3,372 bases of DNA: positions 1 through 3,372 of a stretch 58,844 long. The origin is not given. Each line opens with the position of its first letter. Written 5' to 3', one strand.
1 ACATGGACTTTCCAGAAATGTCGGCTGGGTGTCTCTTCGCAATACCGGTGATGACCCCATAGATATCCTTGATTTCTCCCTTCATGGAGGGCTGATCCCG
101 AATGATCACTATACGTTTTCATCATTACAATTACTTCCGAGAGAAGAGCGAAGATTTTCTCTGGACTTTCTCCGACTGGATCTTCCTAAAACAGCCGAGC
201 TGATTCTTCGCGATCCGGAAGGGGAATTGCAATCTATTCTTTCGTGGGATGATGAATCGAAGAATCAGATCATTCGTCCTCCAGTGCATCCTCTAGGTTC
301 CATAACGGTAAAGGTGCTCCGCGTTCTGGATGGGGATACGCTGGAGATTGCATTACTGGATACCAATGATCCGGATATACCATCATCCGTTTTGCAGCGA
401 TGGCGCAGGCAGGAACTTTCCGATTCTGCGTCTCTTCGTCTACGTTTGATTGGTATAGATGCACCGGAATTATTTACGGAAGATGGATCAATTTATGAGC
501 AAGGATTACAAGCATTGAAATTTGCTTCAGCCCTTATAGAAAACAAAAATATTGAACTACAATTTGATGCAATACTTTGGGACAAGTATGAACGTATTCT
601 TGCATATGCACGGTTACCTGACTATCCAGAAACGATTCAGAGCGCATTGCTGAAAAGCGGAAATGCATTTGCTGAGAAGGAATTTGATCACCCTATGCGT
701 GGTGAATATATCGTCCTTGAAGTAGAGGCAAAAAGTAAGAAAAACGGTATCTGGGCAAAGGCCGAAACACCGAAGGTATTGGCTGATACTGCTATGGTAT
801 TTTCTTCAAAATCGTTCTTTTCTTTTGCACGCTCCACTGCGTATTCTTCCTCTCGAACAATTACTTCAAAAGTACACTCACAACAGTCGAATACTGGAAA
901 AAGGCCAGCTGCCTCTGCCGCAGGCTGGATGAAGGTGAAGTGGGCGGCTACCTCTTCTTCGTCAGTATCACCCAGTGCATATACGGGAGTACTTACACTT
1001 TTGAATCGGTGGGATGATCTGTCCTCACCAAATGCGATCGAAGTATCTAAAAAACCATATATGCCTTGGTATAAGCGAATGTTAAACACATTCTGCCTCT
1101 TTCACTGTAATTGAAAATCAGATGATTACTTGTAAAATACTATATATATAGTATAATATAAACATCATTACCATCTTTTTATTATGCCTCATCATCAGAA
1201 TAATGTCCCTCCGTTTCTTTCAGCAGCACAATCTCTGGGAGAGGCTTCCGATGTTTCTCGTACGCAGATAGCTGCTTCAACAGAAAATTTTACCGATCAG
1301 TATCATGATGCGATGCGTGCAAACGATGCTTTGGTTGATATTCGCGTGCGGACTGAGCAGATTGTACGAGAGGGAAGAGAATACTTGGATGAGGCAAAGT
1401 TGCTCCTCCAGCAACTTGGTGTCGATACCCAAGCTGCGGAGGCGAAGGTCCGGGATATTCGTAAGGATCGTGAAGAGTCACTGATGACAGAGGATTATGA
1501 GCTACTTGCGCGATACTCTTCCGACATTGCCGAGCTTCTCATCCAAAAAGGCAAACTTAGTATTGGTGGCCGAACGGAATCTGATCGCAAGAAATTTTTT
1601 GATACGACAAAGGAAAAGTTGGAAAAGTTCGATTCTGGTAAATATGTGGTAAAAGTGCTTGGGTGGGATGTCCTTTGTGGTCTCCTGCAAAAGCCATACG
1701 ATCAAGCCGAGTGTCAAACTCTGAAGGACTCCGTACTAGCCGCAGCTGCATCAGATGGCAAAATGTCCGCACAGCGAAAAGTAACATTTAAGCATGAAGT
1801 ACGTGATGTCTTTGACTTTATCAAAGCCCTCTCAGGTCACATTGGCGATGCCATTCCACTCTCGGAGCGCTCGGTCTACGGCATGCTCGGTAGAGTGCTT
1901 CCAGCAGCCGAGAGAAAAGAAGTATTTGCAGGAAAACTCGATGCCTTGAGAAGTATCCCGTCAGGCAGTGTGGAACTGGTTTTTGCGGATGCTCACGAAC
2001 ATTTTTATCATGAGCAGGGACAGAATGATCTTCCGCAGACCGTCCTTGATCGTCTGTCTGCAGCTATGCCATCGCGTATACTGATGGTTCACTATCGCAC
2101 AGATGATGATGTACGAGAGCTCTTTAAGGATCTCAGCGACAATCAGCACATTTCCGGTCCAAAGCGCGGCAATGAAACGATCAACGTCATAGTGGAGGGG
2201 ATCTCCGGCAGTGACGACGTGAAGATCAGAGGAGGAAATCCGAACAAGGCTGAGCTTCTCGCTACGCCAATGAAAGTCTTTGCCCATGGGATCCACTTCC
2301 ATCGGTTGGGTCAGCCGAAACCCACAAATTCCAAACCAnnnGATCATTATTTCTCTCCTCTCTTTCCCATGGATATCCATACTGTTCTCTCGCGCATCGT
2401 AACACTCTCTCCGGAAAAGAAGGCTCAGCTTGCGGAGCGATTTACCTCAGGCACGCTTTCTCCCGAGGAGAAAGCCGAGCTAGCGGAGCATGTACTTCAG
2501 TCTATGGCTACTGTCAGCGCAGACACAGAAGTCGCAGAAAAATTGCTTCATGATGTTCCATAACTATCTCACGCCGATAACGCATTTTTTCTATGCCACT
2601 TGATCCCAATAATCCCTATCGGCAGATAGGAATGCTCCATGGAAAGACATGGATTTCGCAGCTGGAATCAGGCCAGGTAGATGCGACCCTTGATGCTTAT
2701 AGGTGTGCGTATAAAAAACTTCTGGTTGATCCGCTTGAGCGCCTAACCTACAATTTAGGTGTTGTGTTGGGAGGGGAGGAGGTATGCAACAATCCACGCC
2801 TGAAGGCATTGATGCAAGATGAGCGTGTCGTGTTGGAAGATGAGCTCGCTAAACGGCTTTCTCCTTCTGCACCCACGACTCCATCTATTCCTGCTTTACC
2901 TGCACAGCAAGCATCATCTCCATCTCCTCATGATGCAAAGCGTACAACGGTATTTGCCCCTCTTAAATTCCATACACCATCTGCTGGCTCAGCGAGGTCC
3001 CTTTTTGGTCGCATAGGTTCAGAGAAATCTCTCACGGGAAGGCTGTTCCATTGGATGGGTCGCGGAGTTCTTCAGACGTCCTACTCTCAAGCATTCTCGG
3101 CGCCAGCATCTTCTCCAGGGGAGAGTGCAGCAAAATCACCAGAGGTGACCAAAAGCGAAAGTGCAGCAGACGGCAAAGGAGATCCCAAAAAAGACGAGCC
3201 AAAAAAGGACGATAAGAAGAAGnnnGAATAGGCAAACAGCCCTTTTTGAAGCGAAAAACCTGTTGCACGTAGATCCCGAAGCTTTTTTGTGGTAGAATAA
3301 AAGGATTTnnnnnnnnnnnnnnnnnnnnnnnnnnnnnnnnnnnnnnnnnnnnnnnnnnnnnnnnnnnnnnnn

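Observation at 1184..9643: Five-gene ORFan operon (385/64/210/750/~1360 aa) with no recognisable domains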

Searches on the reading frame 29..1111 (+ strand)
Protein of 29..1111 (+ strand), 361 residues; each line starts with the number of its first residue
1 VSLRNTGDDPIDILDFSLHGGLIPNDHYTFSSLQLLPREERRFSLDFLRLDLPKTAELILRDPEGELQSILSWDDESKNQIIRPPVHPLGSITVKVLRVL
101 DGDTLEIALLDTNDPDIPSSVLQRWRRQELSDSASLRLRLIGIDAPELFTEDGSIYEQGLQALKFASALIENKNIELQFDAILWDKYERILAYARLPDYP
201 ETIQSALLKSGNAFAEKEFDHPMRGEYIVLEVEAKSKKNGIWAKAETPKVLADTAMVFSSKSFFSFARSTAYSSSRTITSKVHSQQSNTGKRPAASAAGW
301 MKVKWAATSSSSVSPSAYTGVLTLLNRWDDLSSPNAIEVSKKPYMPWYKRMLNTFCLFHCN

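Call 6: search_protein_families(library=pfam, proteins=[window:29-1111:+], max_evalue=0.001)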
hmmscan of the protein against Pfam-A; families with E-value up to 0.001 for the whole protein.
window:29-1111:+ (361 aa): 1 family
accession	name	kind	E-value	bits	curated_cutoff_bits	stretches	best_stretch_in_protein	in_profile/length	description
PF00565.23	SNase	-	3.1e-13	50.6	21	1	137-243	1-106/107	Staphylococcal nuclease homologue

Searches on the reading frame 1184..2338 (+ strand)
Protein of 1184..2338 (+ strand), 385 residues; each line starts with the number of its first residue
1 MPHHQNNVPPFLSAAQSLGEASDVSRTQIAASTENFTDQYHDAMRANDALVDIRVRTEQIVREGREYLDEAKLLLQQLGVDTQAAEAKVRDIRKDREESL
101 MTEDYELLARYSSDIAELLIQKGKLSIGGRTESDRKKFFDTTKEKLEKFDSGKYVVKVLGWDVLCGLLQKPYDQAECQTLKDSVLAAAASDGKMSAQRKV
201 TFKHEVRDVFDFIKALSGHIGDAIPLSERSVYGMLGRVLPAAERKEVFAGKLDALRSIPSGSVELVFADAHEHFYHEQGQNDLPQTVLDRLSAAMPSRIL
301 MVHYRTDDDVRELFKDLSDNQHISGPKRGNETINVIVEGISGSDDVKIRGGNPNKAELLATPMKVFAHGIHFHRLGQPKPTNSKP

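Call 3: search_protein_families(library=pfam, proteins=[window:1184-2338:+], max_evalue=1)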
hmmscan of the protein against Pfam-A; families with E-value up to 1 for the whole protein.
window:1184-2338:+ (385 aa): 0 families

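Call 5: search_protein_families(library=ncbifam, proteins=[window:1184-2338:+], max_evalue=1)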
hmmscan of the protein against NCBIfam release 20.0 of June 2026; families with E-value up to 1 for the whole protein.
window:1184-2338:+ (385 aa): 0 families

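Call 13: find_homologous_proteins(query=window:1184-2338:+, max_evalue=0.01)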
Query window:1184-2338:+ (385 aa): 2 proteins with E <= 0.01 among 8000 candidates.
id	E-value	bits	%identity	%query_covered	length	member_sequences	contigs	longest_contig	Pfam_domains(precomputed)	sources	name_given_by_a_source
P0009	1.2e-252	855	100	100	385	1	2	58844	-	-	-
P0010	1.1e-210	717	85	100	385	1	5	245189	-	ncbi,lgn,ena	-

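Call 38: search_protein_families(library=padloc, proteins=[window:1184-2338:+], max_evalue=0.1)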
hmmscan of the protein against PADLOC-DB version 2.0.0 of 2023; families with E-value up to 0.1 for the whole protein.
window:1184-2338:+ (385 aa): 0 families

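Call 39: search_protein_families(library=phrogs, proteins=[window:1184-2338:+], max_evalue=0.1)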
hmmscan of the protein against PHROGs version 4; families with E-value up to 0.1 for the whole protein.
window:1184-2338:+ (385 aa): 0 families

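Call 97: search_solved_structures(query=A9, max_evalue=10)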
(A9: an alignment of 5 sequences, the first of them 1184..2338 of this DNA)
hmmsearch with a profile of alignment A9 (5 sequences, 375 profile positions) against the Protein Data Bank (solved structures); distinct sequences matched with E-value up to 10: 14.
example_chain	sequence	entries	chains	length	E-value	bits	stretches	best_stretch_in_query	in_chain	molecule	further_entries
5i8l_A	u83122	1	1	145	0.0075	18.6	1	57-104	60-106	Lysozyme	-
9lrv_D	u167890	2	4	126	0.12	14.6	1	165-264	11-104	Histone H2B-alpha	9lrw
3g6i_A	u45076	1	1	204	0.18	14.1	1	63-149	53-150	Putative outer membrane protein, part of carbohydrate binding complex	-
1y66_A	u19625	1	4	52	0.23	13.7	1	55-96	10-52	engrailed homeodomain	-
8gi1_A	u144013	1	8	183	0.25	13.6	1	100-224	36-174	Accessory protein Csx28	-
7ob9_M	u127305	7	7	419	0.46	12.7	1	18-95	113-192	DNA-directed RNA polymerase I subunit RPA49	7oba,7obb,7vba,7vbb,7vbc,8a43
2y1q_A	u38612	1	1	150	0.86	11.8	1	57-108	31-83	NEGATIVE REGULATOR OF GENETIC COMPETENCE CLPC/MECB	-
5hbn_A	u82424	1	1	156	1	11.5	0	57-107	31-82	Negative regulator of genetic competence ClpC/MecB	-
1vcs_A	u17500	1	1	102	1.1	11.5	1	55-102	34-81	Vesicle transport through interaction with t-SNAREs homolog 1A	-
4xa6_A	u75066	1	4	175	1.3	11.2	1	27-121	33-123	Gp7-MYH7(1777-1855)-EB1 chimera protein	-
2y1r_A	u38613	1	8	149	1.5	11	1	57-108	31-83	NEGATIVE REGULATOR OF GENETIC COMPETENCE CLPC/MECB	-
8b3s_Z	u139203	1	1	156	1.5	11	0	56-107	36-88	ATP-dependent Clp protease ATP-binding subunit ClpC / Negative regulator of tic competence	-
4p15_A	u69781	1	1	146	1.7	10.9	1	54-102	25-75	Bacillus lehensis ClpC N-terminal domain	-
2k77_A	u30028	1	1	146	2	10.6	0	57-107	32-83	Negative regulator of genetic competence clpC/mecB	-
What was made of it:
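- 1184..2341 (+): Gene A (385 aa), unknown family. Its conserved C-terminal region contains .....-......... No Pfam, NCBIfam or PDB match (calls 3, 5, 97).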

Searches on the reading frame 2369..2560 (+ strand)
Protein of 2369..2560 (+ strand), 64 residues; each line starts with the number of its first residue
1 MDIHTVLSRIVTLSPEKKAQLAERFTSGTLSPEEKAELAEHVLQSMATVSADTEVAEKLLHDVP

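Call 3: search_protein_families(library=pfam, proteins=[window:2369-2560:+], max_evalue=1)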
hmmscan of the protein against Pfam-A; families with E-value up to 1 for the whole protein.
window:2369-2560:+ (64 aa): 6 families
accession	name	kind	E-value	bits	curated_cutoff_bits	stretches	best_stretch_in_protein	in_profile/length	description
PF09720.15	Unstab_antitox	-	4.7e-06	27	23.3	1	30-56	2-27/54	Putative addiction module component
PF01361.26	Tautomerase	-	0.0063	16.8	22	1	26-49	8-30/60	Tautomerase enzyme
PF13490.11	zf-HC2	-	0.033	14.7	22.2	1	28-42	14-28/35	Putative zinc-finger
PF11304.13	DUF3106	-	0.054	14.4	24.3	1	8-39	71-103/104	Protein of unknown function (DUF3106)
PF19155.6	DUF5837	-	0.11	13.2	25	1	18-52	10-43/63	Family of unknown function (DUF5837)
PF10410.14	DnaB_bind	-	0.18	12.5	20.6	0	31-54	16-39/56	DnaB-helicase binding domain of primase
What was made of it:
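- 2369..2563 (+): Gene B (64 aa, acidic, helical), with a duplicated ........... motif. PF09720 scores 27 bits over 27 residues (call 3).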

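Call 5: search_protein_families(library=ncbifam, proteins=[window:2369-2560:+], max_evalue=1)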
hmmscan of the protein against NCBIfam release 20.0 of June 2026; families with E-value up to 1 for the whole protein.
window:2369-2560:+ (64 aa): 2 families
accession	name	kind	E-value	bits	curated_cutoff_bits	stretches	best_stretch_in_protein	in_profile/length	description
TIGR02574.1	stabl_TIGR02574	hypoth_equivalog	0.00078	19.4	31.9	1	30-54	5-29/65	putative addiction module component, TIGR02574 family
NF041920.1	DmpI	equivalog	0.11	12.4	70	0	12-27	10-25/59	4-oxalocrotonate tautomerase DmpI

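Call 38: search_protein_families(library=padloc, proteins=[window:2369-2560:+], max_evalue=0.1)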
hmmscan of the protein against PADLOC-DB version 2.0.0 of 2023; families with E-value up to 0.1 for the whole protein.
window:2369-2560:+ (64 aa): 0 families

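Call 39: search_protein_families(library=phrogs, proteins=[window:2369-2560:+], max_evalue=0.1)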
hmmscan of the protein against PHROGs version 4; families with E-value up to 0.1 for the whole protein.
window:2369-2560:+ (64 aa): 2 families
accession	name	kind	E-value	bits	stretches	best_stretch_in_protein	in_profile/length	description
phrog_14990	-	unknown function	0.023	15.8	1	14-43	4-33/63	-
phrog_34092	-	unknown function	0.089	14.1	1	12-55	60-104/112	-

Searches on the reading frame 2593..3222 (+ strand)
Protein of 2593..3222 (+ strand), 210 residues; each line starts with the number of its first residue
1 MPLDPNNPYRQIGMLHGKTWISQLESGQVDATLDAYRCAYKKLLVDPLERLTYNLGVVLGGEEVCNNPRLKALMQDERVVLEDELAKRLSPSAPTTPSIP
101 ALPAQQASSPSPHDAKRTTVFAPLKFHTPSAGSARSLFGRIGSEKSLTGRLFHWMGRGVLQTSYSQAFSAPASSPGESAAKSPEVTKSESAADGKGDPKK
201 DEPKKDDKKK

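Call 3: search_protein_families(library=pfam, proteins=[window:2593-3222:+], max_evalue=1)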
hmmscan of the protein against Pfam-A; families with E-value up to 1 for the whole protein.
window:2593-3222:+ (210 aa): 0 families

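Call 5: search_protein_families(library=ncbifam, proteins=[window:2593-3222:+], max_evalue=1)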
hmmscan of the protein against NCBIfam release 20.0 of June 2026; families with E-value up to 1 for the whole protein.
window:2593-3222:+ (210 aa): 0 families

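Call 38: search_protein_families(library=padloc, proteins=[window:2593-3222:+], max_evalue=0.1)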
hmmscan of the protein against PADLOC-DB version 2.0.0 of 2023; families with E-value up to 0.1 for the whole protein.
window:2593-3222:+ (210 aa): 0 families

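Call 39: search_protein_families(library=phrogs, proteins=[window:2593-3222:+], max_evalue=0.1)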
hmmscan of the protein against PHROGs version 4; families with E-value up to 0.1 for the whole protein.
window:2593-3222:+ (210 aa): 0 families

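Call 98: search_solved_structures(query=A10, max_evalue=10)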
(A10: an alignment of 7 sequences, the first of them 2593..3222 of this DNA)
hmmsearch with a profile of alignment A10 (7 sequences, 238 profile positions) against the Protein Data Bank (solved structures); distinct sequences matched with E-value up to 10: 2.
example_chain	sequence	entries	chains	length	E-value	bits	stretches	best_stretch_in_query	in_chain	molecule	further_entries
4beh_A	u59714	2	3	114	0.67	13.5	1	199-235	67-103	60S ACIDIC RIBOSOMAL PROTEIN P1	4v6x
4dt0_A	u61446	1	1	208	5.2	10.6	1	13-127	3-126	V-type ATP synthase subunit E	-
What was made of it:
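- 2593..3225 (+): Gene C (210 aa), mostly low-complexity. It has a conserved motif of about 50 aa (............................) and a Lys/Glu-rich tail. No PDB match (call 98).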
